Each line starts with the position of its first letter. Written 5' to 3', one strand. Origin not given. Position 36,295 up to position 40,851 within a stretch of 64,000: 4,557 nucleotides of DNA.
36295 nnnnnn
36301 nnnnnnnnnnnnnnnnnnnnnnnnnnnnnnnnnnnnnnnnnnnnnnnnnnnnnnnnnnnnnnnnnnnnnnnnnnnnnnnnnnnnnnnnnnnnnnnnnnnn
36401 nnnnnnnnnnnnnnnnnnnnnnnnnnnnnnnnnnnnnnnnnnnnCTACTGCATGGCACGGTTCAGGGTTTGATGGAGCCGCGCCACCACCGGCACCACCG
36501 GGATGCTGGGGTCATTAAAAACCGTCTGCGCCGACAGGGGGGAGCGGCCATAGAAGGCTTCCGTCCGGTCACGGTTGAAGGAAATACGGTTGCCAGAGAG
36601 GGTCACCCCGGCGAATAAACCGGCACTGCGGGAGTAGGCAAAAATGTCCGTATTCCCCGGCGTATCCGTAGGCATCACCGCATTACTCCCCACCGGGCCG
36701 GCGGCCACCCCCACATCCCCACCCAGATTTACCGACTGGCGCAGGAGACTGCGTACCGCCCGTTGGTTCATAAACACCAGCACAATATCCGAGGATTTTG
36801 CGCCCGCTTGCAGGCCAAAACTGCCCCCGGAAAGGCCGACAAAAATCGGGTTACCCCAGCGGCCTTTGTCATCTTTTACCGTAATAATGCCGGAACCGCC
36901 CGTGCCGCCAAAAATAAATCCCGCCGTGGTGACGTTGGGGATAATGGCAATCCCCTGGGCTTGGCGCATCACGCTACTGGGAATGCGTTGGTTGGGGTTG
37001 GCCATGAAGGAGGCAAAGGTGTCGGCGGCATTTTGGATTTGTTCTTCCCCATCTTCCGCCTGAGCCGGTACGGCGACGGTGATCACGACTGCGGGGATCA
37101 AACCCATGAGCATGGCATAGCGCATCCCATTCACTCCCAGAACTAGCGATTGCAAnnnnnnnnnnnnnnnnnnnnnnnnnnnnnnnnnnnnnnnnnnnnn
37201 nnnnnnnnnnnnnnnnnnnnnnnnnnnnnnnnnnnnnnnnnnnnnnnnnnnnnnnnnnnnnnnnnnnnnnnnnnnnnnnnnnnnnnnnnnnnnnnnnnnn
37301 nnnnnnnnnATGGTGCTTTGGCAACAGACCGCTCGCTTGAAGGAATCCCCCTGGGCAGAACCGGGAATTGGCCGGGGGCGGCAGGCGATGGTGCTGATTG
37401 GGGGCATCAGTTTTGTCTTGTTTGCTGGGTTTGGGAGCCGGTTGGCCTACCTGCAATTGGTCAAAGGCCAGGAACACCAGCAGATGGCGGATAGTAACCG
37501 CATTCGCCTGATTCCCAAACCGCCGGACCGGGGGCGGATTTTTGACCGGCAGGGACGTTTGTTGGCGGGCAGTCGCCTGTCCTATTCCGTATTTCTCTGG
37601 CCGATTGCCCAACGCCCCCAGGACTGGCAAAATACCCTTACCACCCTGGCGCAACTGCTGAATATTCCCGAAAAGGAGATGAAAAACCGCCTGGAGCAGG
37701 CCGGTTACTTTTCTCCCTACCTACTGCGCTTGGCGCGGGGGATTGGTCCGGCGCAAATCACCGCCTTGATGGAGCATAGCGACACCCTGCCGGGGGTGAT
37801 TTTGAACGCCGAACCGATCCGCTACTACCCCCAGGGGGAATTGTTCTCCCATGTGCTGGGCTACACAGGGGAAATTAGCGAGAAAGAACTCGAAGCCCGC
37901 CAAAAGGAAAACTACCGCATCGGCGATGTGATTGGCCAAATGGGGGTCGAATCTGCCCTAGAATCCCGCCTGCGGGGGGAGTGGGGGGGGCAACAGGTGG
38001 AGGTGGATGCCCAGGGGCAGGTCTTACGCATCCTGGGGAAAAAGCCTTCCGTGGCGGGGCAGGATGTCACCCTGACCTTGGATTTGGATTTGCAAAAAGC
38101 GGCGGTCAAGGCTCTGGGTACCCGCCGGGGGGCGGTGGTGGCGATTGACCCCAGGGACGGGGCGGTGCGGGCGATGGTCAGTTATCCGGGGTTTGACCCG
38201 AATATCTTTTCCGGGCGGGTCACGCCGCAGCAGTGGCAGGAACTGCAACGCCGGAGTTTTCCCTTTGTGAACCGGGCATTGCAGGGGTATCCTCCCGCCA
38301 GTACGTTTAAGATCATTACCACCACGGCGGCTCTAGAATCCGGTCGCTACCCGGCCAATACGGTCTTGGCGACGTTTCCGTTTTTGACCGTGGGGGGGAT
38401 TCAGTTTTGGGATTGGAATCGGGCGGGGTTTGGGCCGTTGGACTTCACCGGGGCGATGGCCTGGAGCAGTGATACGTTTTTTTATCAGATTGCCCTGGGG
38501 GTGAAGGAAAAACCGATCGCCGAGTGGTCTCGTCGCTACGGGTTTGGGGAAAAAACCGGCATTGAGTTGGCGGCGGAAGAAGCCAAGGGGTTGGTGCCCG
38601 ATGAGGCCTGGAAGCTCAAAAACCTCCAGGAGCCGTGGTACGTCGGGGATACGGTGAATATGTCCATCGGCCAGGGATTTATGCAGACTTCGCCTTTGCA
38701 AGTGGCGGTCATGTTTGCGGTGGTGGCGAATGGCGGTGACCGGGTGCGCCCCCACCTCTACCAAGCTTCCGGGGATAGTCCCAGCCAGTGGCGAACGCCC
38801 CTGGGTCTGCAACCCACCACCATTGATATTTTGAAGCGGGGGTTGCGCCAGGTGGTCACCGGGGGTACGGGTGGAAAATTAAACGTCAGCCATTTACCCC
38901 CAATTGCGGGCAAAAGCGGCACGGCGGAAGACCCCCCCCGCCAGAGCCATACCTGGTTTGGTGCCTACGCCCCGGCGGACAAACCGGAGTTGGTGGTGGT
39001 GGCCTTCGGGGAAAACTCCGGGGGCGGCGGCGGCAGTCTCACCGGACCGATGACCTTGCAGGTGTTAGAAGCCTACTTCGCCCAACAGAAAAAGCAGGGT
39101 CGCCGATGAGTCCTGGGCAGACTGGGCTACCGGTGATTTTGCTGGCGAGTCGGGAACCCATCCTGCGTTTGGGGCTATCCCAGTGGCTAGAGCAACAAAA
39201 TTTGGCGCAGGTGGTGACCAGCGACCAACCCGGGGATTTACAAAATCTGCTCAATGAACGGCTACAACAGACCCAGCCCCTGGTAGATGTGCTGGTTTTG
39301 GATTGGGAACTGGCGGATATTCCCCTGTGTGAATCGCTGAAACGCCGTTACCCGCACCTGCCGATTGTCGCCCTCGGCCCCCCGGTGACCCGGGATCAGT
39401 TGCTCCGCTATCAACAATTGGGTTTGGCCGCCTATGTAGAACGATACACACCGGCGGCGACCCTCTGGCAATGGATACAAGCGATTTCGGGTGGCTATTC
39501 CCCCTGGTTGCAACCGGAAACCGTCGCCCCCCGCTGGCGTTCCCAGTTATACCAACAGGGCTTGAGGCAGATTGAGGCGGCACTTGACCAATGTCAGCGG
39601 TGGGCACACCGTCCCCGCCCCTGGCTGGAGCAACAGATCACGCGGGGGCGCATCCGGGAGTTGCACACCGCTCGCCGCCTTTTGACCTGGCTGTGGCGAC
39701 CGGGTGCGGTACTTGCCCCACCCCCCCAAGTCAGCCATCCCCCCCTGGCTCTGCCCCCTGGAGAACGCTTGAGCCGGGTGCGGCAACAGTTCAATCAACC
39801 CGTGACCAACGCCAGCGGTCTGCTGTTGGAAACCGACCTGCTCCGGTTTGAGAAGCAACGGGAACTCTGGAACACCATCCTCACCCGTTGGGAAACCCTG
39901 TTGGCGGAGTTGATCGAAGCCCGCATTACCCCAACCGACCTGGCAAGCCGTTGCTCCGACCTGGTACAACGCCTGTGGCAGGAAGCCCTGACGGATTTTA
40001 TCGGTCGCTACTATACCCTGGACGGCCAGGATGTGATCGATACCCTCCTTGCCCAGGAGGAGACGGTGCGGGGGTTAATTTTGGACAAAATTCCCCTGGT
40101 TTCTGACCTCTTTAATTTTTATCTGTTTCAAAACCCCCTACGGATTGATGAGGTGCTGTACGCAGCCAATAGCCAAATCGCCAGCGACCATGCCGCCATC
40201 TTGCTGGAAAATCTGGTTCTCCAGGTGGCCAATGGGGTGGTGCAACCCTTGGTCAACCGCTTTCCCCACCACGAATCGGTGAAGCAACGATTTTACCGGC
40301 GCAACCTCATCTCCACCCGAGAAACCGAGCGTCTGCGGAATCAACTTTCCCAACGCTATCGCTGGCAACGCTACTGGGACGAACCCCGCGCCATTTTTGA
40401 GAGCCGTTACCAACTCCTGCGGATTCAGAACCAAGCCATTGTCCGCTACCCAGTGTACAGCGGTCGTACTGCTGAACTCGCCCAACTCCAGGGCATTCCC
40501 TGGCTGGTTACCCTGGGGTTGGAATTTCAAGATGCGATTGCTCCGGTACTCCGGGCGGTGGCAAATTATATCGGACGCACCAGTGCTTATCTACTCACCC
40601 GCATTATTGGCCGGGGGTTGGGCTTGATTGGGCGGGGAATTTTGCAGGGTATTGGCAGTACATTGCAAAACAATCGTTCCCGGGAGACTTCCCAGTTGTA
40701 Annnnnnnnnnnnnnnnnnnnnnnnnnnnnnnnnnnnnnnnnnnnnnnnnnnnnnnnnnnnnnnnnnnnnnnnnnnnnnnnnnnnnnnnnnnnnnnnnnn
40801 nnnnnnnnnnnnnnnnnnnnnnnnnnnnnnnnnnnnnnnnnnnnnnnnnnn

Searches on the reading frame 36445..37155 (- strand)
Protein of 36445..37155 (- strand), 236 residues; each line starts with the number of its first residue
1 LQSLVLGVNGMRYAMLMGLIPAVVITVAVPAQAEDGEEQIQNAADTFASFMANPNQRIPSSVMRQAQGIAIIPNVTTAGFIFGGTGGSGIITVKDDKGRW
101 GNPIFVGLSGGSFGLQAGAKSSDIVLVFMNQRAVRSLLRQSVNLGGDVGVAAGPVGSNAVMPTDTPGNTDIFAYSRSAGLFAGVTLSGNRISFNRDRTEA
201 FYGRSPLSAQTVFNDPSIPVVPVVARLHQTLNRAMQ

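Call 19: search_protein_families(library=pfam, proteins=[window:36445-37155:-], max_evalue=0.001)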
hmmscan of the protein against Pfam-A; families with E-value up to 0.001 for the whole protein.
window:36445-37155:- (236 aa): 1 family
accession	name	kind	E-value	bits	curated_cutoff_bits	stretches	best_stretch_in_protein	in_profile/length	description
PF04366.17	Ysc84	-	8.7e-35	119.7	25.1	1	110-234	2-127/127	Las17-binding protein actin regulator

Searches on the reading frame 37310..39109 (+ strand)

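Call 19: search_protein_families(library=pfam, proteins=[window:37310-39109:+], max_evalue=0.001)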
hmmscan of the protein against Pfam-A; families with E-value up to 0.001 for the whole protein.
window:37310-39109:+ (599 aa): 2 families
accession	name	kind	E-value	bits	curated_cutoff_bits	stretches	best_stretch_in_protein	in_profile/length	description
PF00905.27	Transpeptidase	-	9.8e-54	183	22.1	1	274-586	1-298/299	Penicillin binding protein transpeptidase domain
PF03717.20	PBP_dimer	-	1.9e-48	165.7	24.4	1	70-240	2-177/180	Penicillin-binding Protein dimerisation domain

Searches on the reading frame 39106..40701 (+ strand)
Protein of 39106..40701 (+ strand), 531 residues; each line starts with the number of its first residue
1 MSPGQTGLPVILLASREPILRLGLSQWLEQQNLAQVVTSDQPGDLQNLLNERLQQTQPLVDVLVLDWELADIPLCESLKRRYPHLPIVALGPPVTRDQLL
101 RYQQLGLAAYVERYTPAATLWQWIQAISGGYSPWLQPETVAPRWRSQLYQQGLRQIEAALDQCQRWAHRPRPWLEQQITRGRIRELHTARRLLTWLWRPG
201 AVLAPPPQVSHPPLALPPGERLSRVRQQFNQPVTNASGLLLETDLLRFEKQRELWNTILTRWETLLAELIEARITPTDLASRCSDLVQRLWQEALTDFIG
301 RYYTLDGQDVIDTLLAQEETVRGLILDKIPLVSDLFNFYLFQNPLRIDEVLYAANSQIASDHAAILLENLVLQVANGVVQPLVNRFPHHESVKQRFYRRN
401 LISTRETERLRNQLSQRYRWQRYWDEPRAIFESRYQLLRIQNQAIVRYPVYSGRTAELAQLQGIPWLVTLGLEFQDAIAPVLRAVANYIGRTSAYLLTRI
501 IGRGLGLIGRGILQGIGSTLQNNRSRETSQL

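Call 19: search_protein_families(library=pfam, proteins=[window:39106-40701:+], max_evalue=0.001)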
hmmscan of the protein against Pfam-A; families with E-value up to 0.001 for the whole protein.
window:39106-40701:+ (531 aa): 2 families
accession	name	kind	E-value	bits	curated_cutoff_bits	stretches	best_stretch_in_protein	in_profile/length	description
PF12452.13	DUF3685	-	1.8e-75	253.3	25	1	326-517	1-192/192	Protein of unknown function (DUF3685)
PF00072.30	Response_reg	-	0.00044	20.8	30.2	1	11-115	1-101/111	Response regulator receiver domain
